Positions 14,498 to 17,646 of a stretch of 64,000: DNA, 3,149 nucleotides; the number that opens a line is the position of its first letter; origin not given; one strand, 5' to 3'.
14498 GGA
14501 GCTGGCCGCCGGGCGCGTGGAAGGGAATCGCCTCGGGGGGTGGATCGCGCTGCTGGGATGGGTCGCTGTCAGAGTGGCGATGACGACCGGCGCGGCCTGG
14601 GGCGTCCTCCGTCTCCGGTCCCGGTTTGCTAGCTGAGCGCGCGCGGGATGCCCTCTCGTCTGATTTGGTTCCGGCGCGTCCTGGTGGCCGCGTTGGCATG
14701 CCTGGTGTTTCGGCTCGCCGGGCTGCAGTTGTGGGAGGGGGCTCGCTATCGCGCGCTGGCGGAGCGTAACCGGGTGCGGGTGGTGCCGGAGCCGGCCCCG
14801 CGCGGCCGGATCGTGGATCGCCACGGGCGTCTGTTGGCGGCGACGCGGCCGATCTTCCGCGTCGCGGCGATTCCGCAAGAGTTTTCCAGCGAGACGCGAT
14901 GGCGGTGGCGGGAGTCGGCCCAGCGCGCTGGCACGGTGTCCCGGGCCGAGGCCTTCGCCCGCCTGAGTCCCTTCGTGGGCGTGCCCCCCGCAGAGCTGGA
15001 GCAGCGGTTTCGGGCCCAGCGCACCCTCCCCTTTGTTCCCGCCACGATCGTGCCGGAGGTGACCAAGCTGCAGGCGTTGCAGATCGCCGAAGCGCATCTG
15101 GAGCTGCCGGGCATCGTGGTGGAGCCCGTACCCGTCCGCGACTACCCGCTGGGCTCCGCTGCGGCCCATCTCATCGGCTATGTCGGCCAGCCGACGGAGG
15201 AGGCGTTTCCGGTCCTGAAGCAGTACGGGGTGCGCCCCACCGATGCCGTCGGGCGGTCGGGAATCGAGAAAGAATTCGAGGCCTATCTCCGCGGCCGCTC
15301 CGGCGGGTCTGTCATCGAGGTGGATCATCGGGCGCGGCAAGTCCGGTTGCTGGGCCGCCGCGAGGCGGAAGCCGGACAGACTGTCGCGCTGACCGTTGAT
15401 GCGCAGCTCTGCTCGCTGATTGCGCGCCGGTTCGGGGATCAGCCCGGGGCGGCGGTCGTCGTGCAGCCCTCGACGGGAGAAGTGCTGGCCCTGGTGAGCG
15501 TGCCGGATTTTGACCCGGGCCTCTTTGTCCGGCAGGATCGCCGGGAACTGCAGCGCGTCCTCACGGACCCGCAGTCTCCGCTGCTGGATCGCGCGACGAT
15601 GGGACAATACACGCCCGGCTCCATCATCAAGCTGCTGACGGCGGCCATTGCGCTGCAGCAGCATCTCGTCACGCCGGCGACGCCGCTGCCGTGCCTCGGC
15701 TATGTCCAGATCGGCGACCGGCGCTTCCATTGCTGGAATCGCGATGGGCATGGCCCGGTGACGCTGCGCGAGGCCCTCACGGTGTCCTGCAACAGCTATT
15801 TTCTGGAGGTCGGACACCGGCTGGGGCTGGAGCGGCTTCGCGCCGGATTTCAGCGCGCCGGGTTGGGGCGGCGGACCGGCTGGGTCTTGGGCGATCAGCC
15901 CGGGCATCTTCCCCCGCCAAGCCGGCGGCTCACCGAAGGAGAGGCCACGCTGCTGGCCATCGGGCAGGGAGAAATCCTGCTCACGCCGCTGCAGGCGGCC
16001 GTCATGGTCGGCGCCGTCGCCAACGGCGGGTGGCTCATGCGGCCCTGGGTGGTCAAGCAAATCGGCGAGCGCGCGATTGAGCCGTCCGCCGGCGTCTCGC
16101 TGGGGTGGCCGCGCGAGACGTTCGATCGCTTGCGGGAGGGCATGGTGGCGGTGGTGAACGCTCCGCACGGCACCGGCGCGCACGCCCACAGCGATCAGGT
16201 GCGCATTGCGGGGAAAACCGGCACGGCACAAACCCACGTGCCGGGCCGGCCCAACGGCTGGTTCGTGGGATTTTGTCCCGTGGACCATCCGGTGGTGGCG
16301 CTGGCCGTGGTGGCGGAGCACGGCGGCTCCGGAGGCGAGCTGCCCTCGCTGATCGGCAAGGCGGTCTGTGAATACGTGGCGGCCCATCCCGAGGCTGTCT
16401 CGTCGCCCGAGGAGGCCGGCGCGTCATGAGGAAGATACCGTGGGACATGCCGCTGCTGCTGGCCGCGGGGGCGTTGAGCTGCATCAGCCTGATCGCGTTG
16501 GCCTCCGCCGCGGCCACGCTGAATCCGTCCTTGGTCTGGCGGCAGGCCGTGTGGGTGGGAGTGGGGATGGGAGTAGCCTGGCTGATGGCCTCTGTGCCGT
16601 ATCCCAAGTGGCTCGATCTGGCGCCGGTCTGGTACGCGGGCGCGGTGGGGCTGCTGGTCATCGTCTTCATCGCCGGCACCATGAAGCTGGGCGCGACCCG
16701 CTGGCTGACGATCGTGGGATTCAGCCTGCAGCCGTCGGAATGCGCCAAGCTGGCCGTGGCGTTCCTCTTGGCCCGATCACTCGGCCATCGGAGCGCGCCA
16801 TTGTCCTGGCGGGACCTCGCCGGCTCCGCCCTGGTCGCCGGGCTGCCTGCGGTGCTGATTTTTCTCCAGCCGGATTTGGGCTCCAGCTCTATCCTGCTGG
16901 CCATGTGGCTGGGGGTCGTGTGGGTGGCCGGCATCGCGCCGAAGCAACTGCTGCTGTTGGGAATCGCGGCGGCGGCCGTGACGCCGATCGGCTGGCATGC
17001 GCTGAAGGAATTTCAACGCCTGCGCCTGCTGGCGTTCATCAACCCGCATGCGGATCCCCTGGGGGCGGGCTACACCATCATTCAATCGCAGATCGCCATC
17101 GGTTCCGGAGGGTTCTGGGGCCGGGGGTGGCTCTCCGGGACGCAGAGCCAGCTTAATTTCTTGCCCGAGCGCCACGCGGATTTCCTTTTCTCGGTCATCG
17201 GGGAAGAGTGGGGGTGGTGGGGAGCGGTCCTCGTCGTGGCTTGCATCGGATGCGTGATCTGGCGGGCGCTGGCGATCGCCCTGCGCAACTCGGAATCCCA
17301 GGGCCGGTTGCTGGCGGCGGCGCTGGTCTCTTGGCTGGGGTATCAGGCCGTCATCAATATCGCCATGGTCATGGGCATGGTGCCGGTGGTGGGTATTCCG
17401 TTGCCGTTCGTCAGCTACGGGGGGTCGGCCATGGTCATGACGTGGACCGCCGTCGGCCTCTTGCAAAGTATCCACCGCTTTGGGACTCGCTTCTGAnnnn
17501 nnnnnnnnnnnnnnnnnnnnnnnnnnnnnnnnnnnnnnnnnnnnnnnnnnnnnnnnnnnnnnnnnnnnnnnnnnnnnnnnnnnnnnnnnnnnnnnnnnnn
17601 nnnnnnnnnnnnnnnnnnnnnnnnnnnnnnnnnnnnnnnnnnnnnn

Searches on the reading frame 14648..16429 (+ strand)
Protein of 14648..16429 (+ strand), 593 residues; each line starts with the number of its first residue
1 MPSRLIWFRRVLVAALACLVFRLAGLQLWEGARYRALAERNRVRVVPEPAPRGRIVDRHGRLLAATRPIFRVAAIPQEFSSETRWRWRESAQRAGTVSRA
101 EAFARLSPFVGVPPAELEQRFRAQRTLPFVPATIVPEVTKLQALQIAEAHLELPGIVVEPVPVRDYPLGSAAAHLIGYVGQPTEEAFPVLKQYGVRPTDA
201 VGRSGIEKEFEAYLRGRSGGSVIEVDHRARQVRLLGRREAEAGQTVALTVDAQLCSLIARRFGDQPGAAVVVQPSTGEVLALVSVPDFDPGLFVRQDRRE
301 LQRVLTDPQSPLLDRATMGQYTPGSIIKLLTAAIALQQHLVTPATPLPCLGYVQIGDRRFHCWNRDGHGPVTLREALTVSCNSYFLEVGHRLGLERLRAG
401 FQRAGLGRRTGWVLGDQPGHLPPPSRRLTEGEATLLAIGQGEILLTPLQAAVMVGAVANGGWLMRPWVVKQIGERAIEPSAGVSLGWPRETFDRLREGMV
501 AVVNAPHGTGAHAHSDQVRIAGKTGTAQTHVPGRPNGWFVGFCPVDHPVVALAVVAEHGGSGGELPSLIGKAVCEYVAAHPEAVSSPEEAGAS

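Call 67: search_protein_families(library=pfam, proteins=[window:14648-16429:+], max_evalue=0.01)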
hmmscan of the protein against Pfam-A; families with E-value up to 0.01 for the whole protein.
window:14648-16429:+ (593 aa): 2 families
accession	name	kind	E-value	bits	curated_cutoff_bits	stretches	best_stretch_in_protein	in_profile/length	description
PF00905.27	Transpeptidase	-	1.8e-59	201.9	22.1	1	267-564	1-288/299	Penicillin binding protein transpeptidase domain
PF03717.20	PBP_dimer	-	5.7e-37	128.3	24.4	1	48-233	2-177/180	Penicillin-binding Protein dimerisation domain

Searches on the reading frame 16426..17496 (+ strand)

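Call 8: search_protein_families(library=pfam, proteins=[window:16426-17496:+])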
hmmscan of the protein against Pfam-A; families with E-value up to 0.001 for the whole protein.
window:16426-17496:+ (356 aa): 1 family
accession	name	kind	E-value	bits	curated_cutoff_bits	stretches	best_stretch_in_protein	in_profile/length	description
PF01098.24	FTSW_RODA_SPOVE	-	1.4e-91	307.6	26.4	1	11-352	11-353/356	Cell cycle protein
